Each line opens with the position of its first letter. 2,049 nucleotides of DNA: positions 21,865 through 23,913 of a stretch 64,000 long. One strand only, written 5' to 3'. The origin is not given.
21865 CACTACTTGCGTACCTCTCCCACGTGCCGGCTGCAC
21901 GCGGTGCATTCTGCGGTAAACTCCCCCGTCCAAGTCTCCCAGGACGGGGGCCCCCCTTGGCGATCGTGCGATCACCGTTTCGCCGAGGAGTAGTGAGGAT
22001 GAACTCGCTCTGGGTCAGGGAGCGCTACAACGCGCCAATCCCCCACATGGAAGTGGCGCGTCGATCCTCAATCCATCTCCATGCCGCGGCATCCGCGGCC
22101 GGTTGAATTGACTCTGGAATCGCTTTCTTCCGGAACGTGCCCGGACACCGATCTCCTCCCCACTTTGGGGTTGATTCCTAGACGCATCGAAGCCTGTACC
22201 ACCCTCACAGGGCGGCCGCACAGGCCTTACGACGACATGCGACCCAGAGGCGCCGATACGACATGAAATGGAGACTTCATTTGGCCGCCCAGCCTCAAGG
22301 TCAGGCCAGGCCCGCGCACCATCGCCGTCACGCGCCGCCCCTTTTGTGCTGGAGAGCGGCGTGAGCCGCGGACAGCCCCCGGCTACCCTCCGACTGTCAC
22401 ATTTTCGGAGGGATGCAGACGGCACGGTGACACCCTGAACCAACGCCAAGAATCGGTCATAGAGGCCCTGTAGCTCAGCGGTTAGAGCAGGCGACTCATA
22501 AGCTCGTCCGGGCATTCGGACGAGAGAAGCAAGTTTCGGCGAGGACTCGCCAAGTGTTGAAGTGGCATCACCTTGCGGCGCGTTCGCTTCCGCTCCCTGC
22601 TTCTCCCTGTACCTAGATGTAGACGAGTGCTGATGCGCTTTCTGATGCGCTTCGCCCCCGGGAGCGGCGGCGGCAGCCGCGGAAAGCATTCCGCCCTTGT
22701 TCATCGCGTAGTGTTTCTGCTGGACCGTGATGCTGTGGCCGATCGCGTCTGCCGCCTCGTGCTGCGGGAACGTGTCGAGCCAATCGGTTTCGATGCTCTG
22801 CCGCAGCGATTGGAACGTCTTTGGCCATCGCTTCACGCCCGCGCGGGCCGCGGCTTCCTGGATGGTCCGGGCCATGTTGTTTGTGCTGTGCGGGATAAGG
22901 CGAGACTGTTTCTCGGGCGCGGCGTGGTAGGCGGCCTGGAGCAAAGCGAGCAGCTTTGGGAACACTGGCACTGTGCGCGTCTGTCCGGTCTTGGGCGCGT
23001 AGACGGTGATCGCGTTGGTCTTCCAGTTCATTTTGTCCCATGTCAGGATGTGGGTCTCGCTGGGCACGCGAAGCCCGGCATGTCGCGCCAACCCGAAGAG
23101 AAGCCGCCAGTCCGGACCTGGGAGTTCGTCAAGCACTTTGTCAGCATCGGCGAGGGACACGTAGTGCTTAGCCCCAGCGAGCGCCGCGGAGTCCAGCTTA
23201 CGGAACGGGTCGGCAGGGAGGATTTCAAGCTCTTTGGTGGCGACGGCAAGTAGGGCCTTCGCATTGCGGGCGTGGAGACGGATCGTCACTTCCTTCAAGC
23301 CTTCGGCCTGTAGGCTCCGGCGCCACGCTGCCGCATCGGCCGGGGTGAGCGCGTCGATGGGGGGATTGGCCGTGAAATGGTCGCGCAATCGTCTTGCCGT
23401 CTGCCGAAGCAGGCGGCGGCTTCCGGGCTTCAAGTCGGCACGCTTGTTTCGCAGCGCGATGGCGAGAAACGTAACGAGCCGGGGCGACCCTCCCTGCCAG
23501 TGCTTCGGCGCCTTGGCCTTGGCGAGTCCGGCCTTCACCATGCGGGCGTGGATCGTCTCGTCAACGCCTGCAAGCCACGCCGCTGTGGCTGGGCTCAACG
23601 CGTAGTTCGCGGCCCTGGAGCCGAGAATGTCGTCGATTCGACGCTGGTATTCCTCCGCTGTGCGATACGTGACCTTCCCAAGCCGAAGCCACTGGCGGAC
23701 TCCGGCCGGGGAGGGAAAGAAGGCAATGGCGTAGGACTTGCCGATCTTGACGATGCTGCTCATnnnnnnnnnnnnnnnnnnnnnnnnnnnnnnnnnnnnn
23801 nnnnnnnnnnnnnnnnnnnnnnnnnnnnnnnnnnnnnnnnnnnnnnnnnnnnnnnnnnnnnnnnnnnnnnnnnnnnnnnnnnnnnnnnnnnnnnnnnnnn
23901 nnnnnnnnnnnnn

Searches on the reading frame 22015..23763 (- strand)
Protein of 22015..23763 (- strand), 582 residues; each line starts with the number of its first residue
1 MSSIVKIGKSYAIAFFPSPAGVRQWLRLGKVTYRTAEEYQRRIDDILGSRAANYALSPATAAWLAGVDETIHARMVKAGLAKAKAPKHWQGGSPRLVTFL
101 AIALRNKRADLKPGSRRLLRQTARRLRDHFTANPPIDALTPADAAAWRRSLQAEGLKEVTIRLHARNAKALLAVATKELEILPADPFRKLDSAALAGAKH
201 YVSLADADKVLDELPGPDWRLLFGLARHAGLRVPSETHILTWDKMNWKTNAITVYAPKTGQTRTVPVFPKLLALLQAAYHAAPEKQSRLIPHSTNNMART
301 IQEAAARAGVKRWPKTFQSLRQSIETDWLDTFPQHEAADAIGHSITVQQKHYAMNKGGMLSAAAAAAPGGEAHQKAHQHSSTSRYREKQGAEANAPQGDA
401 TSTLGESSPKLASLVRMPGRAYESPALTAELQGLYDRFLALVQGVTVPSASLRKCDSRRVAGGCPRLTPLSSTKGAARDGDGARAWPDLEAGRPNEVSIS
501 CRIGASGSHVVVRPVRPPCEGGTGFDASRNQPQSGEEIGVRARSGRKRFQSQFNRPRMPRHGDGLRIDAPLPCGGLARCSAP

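Call 11: search_protein_families(library=pfam, proteins=[window:22015-23763:-], max_evalue=0.01)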
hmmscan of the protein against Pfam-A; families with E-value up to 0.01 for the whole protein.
window:22015-23763:- (582 aa): 1 family
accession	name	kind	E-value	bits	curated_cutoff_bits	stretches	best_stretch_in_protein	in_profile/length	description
PF00589.27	Phage_integrase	-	3.1e-07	30.7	27.1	1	220-353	25-166/172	Phage integrase family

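Call 85: search_protein_representatives(protein=window:22018-23763:-)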
Query: 582 residues. Proteins with E-value up to 0.001 (for the whole library): 5576; up to 1e-10: 3377; up to 1e-30: 935. The best 150 are listed.
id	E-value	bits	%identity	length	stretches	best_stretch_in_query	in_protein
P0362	0.0e+00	1307.6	100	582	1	1-582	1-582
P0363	1.2e-90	321.5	43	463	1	22-434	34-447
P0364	2.6e-69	251.0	40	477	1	23-435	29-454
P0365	8.3e-69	249.3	40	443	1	1-354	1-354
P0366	1.4e-68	248.6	40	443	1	22-435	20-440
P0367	3.0e-67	244.2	40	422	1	7-372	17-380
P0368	2.6e-66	241.1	41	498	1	14-368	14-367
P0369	4.4e-66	240.3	37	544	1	19-389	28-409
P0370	1.3e-65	238.8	40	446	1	12-389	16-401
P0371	6.1e-65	236.6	40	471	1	18-359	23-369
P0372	2.0e-64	234.8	36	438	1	3-378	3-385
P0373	4.7e-64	233.6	37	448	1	15-395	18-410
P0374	5.0e-64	233.5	39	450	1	17-365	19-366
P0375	6.0e-64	233.3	37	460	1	2-363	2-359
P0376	7.5e-64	233.0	38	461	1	12-421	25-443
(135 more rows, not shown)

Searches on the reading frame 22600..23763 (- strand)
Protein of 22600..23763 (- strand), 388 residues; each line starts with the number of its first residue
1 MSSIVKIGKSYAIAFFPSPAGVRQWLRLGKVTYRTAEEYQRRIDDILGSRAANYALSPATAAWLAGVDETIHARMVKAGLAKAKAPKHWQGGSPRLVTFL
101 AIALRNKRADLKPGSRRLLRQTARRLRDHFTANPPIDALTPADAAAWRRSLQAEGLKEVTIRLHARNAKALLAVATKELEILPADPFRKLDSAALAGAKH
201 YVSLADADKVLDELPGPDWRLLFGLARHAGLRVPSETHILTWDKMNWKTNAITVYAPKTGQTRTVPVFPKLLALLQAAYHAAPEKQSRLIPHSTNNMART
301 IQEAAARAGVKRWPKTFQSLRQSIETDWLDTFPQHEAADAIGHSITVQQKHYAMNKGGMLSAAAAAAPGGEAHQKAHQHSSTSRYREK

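Call 54: search_protein_families(library=phrogs, proteins=[window:22600-23763:-], max_evalue=0.01)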
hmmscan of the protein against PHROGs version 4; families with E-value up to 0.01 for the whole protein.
window:22600-23763:- (388 aa): 2 families
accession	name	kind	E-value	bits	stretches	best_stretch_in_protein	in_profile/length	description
phrog_1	-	integration and excision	6.9e-23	82.7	1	20-378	131-459/611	integrase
phrog_216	-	integration and excision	3.2e-07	30.7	1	177-312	30-180/301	integrase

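Call 57: find_related_loci(query=window:22600-23763:-, collection=viral_contigs, flank=10000)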
Query window:22600-23763:- (388 aa) in viral_contigs; peptide patterns used: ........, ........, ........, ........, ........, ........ (x = any residue, [..] = any of these).
3 stretches matched a pattern, but none encodes a relative of the query by tblastn (E <= 1e-3).

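Call 66: search_protein_families(library=ncbifam, proteins=[window:22600-23763:-], max_evalue=0.001)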
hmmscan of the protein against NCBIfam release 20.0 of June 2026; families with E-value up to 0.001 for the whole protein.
window:22600-23763:- (388 aa): 0 families

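Call 92: find_related_loci(query=A4, collection=viral_contigs, flank=10000)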
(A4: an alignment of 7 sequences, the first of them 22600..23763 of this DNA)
Query A4 (388 aa) in viral_contigs; peptide patterns used: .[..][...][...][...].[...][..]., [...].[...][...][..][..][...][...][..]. (x = any residue, [..] = any of these).
150 stretches matched a pattern, but none encodes a relative of the query by tblastn (E <= 1e-3).
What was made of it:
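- Tried and rejected: None was found, either with the single protein or with an alignment (calls 57, 92).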
